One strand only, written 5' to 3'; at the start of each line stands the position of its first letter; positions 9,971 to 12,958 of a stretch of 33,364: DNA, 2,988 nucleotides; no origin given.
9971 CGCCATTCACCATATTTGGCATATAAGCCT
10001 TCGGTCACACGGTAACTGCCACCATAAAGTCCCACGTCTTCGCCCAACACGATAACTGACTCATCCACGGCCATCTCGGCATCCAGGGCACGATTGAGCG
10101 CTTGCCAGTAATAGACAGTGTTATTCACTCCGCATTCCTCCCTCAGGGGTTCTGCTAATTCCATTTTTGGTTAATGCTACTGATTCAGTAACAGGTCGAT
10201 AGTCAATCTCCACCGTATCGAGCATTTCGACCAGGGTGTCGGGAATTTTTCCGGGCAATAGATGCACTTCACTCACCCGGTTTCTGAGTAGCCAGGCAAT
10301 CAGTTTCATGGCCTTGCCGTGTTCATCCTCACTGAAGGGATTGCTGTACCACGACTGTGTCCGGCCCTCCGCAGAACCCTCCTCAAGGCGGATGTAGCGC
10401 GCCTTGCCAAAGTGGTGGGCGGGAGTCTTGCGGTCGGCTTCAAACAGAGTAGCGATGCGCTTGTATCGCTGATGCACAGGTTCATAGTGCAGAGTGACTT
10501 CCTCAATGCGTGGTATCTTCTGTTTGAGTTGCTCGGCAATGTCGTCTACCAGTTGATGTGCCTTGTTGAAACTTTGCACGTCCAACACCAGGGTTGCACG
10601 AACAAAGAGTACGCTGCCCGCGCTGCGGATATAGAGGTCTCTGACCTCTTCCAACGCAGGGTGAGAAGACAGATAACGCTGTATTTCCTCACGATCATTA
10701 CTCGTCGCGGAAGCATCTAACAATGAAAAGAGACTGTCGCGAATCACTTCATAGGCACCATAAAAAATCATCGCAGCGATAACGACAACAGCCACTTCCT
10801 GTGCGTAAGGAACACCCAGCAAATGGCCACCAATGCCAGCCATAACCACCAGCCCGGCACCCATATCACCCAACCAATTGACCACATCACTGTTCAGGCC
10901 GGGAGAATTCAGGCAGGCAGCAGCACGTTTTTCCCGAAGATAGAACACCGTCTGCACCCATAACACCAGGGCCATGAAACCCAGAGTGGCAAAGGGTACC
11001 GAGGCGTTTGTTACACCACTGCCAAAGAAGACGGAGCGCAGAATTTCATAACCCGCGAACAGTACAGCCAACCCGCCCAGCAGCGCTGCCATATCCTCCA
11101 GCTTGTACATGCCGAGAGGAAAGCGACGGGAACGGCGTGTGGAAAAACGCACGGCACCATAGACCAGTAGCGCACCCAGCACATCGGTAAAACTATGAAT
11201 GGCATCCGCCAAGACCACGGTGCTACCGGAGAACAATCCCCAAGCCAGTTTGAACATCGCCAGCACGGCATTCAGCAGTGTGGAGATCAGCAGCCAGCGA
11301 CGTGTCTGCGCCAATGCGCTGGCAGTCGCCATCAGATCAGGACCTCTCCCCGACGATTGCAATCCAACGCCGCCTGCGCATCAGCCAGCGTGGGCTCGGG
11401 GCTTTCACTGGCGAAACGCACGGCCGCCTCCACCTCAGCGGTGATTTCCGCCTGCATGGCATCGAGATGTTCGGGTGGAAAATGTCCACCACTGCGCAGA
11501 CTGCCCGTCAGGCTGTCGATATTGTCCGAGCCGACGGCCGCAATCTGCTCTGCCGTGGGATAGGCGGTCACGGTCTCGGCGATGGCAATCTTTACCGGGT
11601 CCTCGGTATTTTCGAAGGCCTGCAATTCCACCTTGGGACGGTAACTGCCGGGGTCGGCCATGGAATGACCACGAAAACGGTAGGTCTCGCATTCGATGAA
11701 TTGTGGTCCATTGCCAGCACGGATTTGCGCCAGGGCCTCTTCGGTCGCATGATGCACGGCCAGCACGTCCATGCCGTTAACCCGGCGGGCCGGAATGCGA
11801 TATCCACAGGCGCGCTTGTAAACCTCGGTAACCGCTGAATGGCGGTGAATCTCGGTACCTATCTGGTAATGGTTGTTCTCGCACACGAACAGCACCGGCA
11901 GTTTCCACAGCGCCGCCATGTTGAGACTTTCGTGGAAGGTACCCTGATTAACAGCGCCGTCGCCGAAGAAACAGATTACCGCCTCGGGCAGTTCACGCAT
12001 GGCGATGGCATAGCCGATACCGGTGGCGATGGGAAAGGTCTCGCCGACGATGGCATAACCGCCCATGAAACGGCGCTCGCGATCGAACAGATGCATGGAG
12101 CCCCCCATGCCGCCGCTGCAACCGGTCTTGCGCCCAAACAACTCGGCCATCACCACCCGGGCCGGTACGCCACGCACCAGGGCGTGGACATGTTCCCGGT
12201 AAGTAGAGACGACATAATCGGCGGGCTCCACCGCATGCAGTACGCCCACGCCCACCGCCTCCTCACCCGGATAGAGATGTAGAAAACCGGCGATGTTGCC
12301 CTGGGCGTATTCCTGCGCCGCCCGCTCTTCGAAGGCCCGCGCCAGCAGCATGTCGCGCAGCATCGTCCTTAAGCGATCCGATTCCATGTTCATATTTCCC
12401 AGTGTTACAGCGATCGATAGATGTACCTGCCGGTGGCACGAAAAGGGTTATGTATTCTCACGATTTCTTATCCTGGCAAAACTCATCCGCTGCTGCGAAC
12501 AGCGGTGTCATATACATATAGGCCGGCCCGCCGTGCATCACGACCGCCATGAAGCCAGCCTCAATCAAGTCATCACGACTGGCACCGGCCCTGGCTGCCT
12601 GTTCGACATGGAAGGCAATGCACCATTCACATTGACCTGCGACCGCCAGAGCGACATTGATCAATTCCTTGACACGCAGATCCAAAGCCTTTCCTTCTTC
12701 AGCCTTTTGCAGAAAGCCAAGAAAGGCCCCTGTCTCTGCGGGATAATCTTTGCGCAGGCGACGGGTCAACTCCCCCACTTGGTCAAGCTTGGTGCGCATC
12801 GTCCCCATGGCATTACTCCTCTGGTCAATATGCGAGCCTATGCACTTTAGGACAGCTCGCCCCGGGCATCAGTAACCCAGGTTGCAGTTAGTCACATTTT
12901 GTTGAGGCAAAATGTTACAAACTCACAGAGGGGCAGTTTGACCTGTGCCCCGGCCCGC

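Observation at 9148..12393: Metal transporter gene translationally wedged between E1-alpha and E1-beta of a 2-oxoacid dehydrogenase operon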

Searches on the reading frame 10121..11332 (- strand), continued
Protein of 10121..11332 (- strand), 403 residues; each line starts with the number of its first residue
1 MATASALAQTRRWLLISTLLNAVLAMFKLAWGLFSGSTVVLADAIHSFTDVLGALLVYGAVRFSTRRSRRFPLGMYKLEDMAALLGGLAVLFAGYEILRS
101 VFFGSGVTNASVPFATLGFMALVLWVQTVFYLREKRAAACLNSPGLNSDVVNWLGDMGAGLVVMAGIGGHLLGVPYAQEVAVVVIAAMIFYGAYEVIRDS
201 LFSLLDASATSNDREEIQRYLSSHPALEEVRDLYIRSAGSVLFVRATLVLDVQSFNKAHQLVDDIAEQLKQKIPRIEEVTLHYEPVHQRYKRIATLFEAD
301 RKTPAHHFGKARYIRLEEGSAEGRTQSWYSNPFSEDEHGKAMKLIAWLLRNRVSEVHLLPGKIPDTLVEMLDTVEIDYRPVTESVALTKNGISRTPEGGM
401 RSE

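Call 45: find_encoding_contigs(protein=P0009, flank=4000, max_places=2)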
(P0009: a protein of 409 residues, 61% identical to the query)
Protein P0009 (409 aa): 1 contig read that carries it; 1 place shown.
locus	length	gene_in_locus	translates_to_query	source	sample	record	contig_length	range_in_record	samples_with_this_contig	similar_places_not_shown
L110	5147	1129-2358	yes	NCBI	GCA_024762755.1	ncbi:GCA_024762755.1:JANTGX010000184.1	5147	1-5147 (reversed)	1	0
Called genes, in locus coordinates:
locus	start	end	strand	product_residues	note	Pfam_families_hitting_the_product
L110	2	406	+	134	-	?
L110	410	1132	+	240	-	PF02463:SMC_N (weak), PF13191:AAA_16 (faint), PF00005:ABC_tran, PF13304:AAA_21 (faint)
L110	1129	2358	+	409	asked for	PF01545:Cation_efflux, PF16916:ZT_dimer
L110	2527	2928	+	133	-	PF02411:MerT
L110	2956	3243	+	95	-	PF00403:HMA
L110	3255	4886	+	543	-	PF00403:HMA, PF03486:HI0933_like (faint), PF07992:Pyr_redox_2, PF12831:FAD_oxidored, PF13738:Pyr_redox_3, PF00070:Pyr_redox, PF02852:Pyr_redox_dim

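Call 46: find_encoding_contigs(protein=P0010, flank=3000, max_places=2)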
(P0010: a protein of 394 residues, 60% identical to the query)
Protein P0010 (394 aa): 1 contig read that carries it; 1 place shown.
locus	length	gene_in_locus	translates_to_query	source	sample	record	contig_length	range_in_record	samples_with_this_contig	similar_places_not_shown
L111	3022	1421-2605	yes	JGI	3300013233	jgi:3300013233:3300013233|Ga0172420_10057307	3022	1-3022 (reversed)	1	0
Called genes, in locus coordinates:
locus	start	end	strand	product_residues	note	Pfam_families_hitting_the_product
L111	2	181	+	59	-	?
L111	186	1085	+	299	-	PF01545:Cation_efflux, PF16916:ZT_dimer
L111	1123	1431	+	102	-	-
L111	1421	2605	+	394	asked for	PF01545:Cation_efflux, PF16916:ZT_dimer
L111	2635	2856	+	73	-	-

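Call 52: find_encoding_contigs(protein=P0004, flank=5000, max_places=3)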
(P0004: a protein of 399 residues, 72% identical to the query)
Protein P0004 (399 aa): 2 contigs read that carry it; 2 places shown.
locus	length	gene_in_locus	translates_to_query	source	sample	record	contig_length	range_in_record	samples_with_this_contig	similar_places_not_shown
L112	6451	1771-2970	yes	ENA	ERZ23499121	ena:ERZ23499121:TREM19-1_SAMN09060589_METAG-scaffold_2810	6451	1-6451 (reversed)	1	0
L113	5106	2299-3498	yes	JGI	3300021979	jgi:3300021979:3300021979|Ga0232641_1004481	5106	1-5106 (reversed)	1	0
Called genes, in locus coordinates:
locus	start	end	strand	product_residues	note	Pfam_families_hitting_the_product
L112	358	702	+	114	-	PF02627:CMD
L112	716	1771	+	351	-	PF00676:E1_dh, PF02775:TPP_enzyme_C (weak), PF13292:DXP_synthase_N (weak)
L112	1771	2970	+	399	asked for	PF01545:Cation_efflux, PF16916:ZT_dimer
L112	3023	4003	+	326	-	PF02779:Transket_pyr, PF02780:Transketolase_C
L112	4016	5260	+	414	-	PF00364:Biotin_lipoyl, PF02817:E3_binding, PF00198:2-oxoacid_dh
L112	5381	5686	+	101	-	-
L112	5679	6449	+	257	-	?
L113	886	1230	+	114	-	PF02627:CMD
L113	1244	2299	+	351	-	PF00676:E1_dh, PF02775:TPP_enzyme_C (weak), PF13292:DXP_synthase_N (weak)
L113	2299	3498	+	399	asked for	PF01545:Cation_efflux, PF16916:ZT_dimer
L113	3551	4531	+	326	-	PF02779:Transket_pyr, PF02780:Transketolase_C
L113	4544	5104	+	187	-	?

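Call 53: find_encoding_contigs(protein=P0003, flank=5000, max_places=4)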
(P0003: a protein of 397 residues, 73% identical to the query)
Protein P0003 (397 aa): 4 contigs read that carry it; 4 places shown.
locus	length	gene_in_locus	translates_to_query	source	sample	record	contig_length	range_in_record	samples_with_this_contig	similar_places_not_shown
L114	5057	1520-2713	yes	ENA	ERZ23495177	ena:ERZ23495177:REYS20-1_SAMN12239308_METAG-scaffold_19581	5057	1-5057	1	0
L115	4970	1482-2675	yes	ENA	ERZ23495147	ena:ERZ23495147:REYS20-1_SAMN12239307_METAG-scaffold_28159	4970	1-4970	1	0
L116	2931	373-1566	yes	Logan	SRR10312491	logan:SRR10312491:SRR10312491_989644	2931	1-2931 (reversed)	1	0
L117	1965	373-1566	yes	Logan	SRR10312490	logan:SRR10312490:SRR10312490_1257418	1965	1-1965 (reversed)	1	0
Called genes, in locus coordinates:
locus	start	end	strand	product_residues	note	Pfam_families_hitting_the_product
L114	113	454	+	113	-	PF02627:CMD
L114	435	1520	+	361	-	PF00676:E1_dh, PF02775:TPP_enzyme_C (weak)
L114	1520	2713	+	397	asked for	PF01545:Cation_efflux, PF16916:ZT_dimer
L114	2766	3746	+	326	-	PF02779:Transket_pyr, PF02780:Transketolase_C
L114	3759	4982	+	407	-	PF00364:Biotin_lipoyl, PF02817:E3_binding, PF00198:2-oxoacid_dh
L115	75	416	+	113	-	PF02627:CMD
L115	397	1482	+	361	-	PF00676:E1_dh, PF02775:TPP_enzyme_C (weak)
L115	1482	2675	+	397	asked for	PF01545:Cation_efflux, PF16916:ZT_dimer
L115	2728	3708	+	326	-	PF02779:Transket_pyr, PF02780:Transketolase_C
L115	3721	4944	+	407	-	PF00364:Biotin_lipoyl, PF02817:E3_binding, PF00198:2-oxoacid_dh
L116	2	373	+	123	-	?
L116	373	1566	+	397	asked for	PF01545:Cation_efflux, PF16916:ZT_dimer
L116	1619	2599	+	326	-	PF02779:Transket_pyr, PF02780:Transketolase_C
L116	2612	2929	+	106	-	?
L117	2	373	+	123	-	?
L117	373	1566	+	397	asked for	PF01545:Cation_efflux, PF16916:ZT_dimer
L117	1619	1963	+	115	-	?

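Call 58: search_dna_similar(query=window:10121-11332:-, collection=plasmids, mode=protein, max_rows=10)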
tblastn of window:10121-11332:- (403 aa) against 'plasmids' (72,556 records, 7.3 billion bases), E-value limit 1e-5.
Records with a match: 67; places in all: 68; records where one place covers at least 80% of the query: 0.
Best place of each record, by identity: <60% 67.
By first word of the organism name: Bacillus 22; Rhodococcus 4; Clostridium 4; Cetobacterium 3; Listeria 2; Hymenobacter 2; Photobacterium 2; Cupriavidus 2; Azospirillum 2; Mycobacterium 1; and 23 more.
By predicted mobility (MOB-suite, as given by PLSDB): non-mobilizable 49; conjugative 11; mobilizable 7.
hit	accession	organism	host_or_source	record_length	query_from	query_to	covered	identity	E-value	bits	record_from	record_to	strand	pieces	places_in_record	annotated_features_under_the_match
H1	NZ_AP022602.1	Mycobacterium gallinarum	-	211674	12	289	69%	29.1%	4e-9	66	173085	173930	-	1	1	cation diffusion facilitator family transporter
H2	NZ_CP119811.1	Halorussus caseinilyticus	cell culture,coastal saline-alkali land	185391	6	304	74%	25.7%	1e-9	68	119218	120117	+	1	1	cation diffusion facilitator family transporter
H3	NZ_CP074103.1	Streptomyces mirabilis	fresh creek bank soil, topsoil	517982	11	312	75%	25.4%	5e-7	60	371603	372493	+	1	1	cation diffusion facilitator family transporter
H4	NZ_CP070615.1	Rhodococcus pseudokoreensis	cell culture,rhizosphere of apple ...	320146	12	288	69%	27.6%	5e-10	69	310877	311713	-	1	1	cation diffusion facilitator family transporter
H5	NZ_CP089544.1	Spirosoma oryzicola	Single cell,Surface layer of rice grains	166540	15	292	69%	27.1%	2e-10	70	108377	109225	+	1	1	cation diffusion facilitator family transporter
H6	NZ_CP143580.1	Enterococcus faecalis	Homo sapiens,bacterial isolate,sonicate ...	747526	21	302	70%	26.6%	9e-11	71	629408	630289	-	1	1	cation diffusion facilitator family transporter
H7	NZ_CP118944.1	Aeromonas hydrophila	Homo sapiens,cell culture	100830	7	285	69%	26.2%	3e-8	64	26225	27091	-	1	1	cation diffusion facilitator family transporter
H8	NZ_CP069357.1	Microvirga sp. VF16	Vachellia farnesiana,Cell culture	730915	9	288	69%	26.0%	3e-9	67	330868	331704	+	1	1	cation diffusion facilitator family transporter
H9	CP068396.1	Serratia marcescens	Homo sapiens,blood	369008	8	285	69%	26.1%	6e-7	59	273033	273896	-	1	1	cation transporter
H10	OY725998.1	Phocaeicola massiliensis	-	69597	15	312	74%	24.3%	2e-6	58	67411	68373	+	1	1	record has no annotation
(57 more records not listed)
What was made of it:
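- Tried and rejected: A protein search of the CDF against PLSDB found only distant CDFs (under 30% identity), so there is no sign of plasmid carriage (call 58).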

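Call 60: search_protein_families(library=pfam, proteins=[L001:1088-1750:+], max_evalue=0.01)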
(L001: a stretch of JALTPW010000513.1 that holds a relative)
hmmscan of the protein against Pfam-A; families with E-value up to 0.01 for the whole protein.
L001:1088-1750:+ (220 aa): 2 families
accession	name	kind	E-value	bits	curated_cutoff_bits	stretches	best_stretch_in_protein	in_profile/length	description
PF01694.28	Rhomboid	-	5.5e-31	108.1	22.6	1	65-213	3-141/143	Rhomboid domain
PF08551.15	DUF1751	-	7.8e-08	33.2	22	1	66-124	8-66/99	Eukaryotic integral membrane protein (DUF1751)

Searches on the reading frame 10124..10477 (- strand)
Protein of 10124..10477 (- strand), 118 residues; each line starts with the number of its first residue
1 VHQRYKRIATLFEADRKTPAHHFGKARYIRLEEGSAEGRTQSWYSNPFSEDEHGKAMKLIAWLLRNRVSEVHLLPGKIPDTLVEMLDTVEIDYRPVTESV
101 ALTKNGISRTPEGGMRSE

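Call 40: search_solved_structures(query=A2, max_evalue=1, show_alignments=2)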
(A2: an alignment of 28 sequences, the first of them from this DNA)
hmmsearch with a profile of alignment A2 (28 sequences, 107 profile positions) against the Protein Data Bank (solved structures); distinct sequences matched with E-value up to 1: 6.
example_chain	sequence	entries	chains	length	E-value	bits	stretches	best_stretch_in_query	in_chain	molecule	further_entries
1eo1_A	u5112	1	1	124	5.5e-08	35.4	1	17-100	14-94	HYPOTHETICAL PROTEIN MTH1175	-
1rdu_A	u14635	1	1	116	0.095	15.4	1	19-96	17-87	conserved hypothetical protein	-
1o13_A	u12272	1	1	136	0.16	14.7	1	17-54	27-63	probable NifB protein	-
1t3v_A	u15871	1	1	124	0.24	14.1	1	18-55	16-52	conserved hypothetical protein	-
2yx6_A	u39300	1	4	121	0.27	13.9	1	7-53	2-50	Hypothetical protein PH0822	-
1ear_A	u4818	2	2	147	0.9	12.2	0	18-45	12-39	UREASE ACCESSORY PROTEIN UREE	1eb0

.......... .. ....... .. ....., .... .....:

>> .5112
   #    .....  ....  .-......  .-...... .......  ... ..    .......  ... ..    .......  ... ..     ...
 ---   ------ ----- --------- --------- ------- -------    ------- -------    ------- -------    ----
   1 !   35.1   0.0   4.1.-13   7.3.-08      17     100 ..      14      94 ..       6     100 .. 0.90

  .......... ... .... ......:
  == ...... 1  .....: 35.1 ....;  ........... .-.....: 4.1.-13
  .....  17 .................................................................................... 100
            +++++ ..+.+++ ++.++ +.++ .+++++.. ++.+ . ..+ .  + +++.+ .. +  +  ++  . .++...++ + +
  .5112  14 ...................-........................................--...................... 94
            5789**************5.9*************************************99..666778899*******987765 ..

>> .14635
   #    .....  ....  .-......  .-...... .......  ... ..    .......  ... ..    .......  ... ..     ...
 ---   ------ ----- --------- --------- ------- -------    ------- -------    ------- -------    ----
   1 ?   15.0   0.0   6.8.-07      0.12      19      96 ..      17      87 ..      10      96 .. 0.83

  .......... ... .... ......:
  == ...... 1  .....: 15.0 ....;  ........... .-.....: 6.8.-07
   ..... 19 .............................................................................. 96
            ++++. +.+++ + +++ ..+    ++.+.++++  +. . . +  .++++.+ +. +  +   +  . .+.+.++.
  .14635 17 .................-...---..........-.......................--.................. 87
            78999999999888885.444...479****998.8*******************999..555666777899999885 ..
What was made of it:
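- Tried and rejected: A sequence profile was used instead (call 40).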

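Call 41: search_protein_families(library=pfam, alignment_id=A2, max_evalue=0.1)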
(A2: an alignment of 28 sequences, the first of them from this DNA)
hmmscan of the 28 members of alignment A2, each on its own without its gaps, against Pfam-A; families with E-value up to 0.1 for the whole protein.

A. member 1, seq(118 aa): 0 families

B. families by the number of members that match (of 28 scanned): 6 families
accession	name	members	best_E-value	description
PF02579.22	Nitro_FeMo-Co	17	3.8e-08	Dinitrogenase iron-molybdenum cofactor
PF14367.12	DUF4411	1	0.07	Domain of unknown function (DUF4411)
PF16979.11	SIN1_PH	1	0.077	SAPK-interacting protein 1 (Sin1), Pleckstrin-homology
PF05276.19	SH3BP5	1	0.08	SH3 domain-binding protein 5 (SH3BP5)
PF05337.16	CSF-1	1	0.087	Macrophage colony stimulating factor-1 (CSF-1)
PF17760.6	UvrA_inter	1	0.088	UvrA interaction domain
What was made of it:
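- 10121..11332 (-): CDF-family cation transporter gene, 403 aa. Six-helix membrane domain (residues 1-205, 11332-10718), CDF cytoplasmic domain (206-290, 10717-10463), NifX/MTH1175-like domain (291-387, 10462-10172) and a disordered tail. A profile of the extension hits MTH1175 (PDB 1eo1) at 5.5e-8, and PF02579 is hit in 17 of 28 members (calls 40, 41).
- On PF02579 NifX/NifB-C/MTH1175-like domain: The family profile hits MTH1175 at 5.5e-8, and 17 of 28 members hit PF02579, the best at 3.8e-8 (calls 40, 41).
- Closest known: MTH1175 / NifX-NifB C-terminal. Same: The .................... pattern is shared (calls 40, 41).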

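Call 67: search_protein_representatives(protein=window:10124-10477:-)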
Query: 118 residues. Proteins with E-value up to 0.001 (for the whole library): 7; up to 1e-10: 2; up to 1e-30: 0. The best 7 are listed.
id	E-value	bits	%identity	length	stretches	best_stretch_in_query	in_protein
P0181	3.0e-24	101.5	56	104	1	23-115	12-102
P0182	6.6e-17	77.9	44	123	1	7-96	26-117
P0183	1.1e-06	45.0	39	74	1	42-98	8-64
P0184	4.0e-06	43.1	44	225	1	5-82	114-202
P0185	7.8e-05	39.0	30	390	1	2-95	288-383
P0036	7.8e-05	38.9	31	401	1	7-87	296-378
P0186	5.7e-04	36.2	29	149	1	2-92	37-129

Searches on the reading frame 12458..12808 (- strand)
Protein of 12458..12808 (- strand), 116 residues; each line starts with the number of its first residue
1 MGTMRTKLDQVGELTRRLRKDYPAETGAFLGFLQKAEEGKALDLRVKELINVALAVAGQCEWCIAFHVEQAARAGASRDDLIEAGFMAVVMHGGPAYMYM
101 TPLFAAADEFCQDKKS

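Call 3: search_protein_families(library=pfam, proteins=[window:12458-12808:-], max_evalue=0.01)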
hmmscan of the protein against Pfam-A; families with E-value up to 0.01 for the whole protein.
window:12458-12808:- (116 aa): 1 family
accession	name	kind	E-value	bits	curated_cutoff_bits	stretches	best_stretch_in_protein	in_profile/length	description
PF02627.25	CMD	-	9.3e-18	64.5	23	1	28-101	6-79/84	Carboxymuconolactone decarboxylase family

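Call 23: search_protein_families(library=ncbifam, proteins=[window:12458-12808:-], max_evalue=0.1)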
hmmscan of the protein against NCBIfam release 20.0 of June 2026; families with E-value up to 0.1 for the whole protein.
window:12458-12808:- (116 aa): 8 families
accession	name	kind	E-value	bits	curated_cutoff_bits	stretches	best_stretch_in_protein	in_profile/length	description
TIGR00778.1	ahpD_dom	domain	4.2e-12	45.4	27.8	1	41-84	2-45/51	alkylhydroperoxidase AhpD family core domain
NF041047.1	GSU3128_fam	equivalog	1.2e-08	34.9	110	1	40-99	15-74/84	GSU3128 family (seleno)protein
TIGR04169.1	perox_w_seleSAM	hypoth_equivalog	9.8e-08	32.1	120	1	20-98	17-95/109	arsenosugar biosynthesis-associated peroxidase-like protein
NF045649.1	2X_seleno_MduS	exception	8e-07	28.3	380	1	28-90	237-299/338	methyltransferase domain-containing selenoprotein MduS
NF041537.1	ArsM_AhpD_UU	exception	0.00019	20.4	510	1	28-92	267-329/345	arsenite methyltransferase/AhpD domain selenoprotein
TIGR02425.1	decarb_PcaC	equivalog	0.00064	19.9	155.7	1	40-96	51-107/123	4-carboxymuconolactone decarboxylase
TIGR01926.1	peroxid_rel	subfamily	0.022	14.5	81.8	1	39-83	59-101/178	peroxidase-related enzyme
NF051488.1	bifunc_PcaDC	exception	0.06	12.5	390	1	41-84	306-349/375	bifunctional 3-oxoadipate enol-lactonase/4-carboxymuconolactone decarboxylase PcaDC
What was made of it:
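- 12458..12808 (-): AhpD-like (CMD family, CxxC) gene, the first gene of the operon in the window. Pfam CMD 9e-18; TIGR00778 AhpD core domain 4e-12 (calls 3, 23).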
